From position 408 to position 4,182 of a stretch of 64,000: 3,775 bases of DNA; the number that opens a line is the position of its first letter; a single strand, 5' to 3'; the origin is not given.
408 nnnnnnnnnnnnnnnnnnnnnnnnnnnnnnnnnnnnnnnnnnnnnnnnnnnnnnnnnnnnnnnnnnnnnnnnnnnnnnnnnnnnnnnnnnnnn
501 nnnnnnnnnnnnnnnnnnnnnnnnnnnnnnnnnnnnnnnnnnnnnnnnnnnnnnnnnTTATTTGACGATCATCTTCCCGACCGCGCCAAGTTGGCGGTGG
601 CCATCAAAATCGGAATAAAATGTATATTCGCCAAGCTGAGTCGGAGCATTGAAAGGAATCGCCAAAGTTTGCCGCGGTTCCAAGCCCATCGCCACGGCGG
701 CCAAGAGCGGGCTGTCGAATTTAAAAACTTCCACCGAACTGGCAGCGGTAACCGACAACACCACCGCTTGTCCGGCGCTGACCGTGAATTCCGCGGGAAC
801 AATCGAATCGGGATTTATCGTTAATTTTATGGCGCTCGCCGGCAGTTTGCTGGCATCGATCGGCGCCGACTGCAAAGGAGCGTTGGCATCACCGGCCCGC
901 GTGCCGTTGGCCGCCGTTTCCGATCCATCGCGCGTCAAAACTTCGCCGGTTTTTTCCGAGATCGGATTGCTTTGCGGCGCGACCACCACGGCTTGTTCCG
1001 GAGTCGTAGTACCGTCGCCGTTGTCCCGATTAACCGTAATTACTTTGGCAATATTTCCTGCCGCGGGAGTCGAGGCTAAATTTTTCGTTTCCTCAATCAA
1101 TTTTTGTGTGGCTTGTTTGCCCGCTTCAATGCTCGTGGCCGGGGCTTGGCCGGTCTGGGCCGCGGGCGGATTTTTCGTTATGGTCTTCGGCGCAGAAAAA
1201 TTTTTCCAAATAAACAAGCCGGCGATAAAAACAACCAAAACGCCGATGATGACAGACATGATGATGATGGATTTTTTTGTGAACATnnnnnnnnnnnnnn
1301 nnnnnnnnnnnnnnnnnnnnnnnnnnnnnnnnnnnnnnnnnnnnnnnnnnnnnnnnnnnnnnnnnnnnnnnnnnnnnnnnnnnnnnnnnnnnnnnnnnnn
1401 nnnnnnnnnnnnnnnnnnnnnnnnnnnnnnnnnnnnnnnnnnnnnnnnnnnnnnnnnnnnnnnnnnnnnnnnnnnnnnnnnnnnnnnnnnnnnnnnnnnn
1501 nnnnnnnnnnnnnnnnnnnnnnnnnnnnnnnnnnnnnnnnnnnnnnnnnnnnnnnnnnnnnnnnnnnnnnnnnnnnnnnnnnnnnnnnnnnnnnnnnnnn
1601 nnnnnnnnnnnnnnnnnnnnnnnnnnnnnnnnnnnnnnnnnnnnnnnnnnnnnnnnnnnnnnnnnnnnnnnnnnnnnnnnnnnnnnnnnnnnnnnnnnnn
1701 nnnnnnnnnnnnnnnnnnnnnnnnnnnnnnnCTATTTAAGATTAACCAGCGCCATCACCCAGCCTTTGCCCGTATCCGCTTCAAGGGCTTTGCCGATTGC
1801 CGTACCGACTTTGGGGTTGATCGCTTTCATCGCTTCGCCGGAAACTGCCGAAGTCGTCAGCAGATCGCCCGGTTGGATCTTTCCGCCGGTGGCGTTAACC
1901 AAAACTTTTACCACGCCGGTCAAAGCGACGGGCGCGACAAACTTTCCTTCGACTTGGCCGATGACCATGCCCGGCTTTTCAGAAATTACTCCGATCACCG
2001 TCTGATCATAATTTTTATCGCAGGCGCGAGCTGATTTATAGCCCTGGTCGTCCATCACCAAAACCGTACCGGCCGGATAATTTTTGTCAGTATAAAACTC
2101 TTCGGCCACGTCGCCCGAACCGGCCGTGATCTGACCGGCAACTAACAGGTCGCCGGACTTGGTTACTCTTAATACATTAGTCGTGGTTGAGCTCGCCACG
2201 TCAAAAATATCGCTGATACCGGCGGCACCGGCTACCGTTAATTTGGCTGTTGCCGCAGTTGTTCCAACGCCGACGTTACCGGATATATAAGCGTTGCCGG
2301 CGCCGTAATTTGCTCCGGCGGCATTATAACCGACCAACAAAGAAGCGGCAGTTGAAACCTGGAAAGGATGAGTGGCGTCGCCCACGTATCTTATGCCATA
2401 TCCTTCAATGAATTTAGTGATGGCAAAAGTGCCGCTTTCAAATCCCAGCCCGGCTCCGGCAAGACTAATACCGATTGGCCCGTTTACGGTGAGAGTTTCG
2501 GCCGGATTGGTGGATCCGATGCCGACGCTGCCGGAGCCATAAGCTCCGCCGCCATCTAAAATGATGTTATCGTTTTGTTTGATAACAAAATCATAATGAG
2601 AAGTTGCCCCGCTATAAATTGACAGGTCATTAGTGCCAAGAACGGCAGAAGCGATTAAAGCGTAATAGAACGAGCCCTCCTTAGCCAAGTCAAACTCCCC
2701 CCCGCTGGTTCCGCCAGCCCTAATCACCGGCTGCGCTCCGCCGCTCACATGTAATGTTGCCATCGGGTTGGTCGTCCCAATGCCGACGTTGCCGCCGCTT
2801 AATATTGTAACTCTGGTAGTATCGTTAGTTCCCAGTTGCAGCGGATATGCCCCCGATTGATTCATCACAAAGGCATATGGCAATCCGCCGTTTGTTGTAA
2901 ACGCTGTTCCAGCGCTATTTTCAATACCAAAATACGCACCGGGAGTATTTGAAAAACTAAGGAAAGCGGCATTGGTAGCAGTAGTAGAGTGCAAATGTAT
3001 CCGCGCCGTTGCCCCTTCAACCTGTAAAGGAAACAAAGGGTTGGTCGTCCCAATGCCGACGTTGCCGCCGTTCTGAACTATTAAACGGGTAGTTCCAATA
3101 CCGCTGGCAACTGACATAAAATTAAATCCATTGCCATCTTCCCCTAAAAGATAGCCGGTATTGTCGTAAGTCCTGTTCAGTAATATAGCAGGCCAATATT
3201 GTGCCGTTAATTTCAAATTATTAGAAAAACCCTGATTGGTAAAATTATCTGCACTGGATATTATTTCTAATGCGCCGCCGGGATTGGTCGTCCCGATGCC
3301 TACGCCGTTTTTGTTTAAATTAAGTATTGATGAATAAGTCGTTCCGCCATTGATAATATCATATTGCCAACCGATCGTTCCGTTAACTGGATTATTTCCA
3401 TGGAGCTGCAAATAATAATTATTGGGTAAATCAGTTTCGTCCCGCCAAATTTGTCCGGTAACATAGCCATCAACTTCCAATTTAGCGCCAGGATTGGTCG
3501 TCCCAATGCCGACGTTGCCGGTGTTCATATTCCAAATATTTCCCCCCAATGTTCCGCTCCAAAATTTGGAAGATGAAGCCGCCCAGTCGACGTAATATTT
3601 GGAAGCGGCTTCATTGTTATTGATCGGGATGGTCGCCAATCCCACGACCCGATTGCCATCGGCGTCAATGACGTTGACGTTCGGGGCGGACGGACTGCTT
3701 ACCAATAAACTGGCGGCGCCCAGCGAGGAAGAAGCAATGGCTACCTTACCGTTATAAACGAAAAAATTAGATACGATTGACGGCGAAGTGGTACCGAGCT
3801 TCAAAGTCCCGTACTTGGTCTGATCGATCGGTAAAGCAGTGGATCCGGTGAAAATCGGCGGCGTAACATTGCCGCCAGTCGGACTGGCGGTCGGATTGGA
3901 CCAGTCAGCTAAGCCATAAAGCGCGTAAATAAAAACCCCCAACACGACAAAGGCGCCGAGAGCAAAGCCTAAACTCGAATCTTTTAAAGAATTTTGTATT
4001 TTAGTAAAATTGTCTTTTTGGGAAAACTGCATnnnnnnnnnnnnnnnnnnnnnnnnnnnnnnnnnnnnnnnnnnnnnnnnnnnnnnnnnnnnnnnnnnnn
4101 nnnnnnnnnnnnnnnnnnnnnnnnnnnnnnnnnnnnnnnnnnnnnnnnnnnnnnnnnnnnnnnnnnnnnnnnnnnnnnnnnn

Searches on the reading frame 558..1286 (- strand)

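Call 38: search_protein_families(library=pfam, proteins=[window:558-1286:-], max_evalue=0.1)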
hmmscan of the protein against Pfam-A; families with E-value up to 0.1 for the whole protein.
window:558-1286:- (242 aa): 3 families
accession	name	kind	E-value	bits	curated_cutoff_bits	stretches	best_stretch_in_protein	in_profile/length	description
PF13473.12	Cupredoxin_1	-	1.8e-05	25.2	27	1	150-232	20-98/104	Cupredoxin-like domain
PF21430.3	DTP-pb9_B-dom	-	0.056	13.9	27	0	45-83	6-44/85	Distal tail protein pb9, B domain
PF12698.13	ABC2_membrane_3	-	0.077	12.5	31.6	1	5-96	1-96/347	ABC-2 family transporter protein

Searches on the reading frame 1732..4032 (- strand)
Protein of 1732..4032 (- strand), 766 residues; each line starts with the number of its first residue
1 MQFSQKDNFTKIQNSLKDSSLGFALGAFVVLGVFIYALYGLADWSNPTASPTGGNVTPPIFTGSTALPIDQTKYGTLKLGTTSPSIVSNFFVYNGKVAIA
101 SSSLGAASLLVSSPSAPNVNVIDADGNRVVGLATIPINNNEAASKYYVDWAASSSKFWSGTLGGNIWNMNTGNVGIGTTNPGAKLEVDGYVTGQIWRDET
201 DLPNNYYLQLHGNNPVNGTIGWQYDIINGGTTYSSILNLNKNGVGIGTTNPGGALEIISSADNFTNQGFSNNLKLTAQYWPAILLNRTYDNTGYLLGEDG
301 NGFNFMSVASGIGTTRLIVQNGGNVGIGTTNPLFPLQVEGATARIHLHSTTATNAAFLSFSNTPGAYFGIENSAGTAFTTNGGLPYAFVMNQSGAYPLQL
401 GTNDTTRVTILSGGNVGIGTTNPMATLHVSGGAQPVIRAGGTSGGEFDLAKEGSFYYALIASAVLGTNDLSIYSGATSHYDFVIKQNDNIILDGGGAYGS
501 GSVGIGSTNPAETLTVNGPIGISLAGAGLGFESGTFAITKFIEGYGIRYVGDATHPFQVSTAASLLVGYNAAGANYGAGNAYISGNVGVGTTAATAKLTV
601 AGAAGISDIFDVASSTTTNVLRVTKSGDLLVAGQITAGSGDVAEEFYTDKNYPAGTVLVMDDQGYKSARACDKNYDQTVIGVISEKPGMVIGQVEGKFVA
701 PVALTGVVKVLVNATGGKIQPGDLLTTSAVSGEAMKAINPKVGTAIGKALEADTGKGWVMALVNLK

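Call 38: search_protein_families(library=pfam, proteins=[window:1732-4032:-], max_evalue=0.1)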
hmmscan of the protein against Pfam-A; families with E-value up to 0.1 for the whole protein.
window:1732-4032:- (766 aa): 1 family
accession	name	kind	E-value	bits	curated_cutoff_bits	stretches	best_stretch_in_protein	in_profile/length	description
PF11962.13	Peptidase_G2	-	0.0094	15.8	25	1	622-694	29-100/228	Peptidase_G2, IMC autoproteolytic cleavage domain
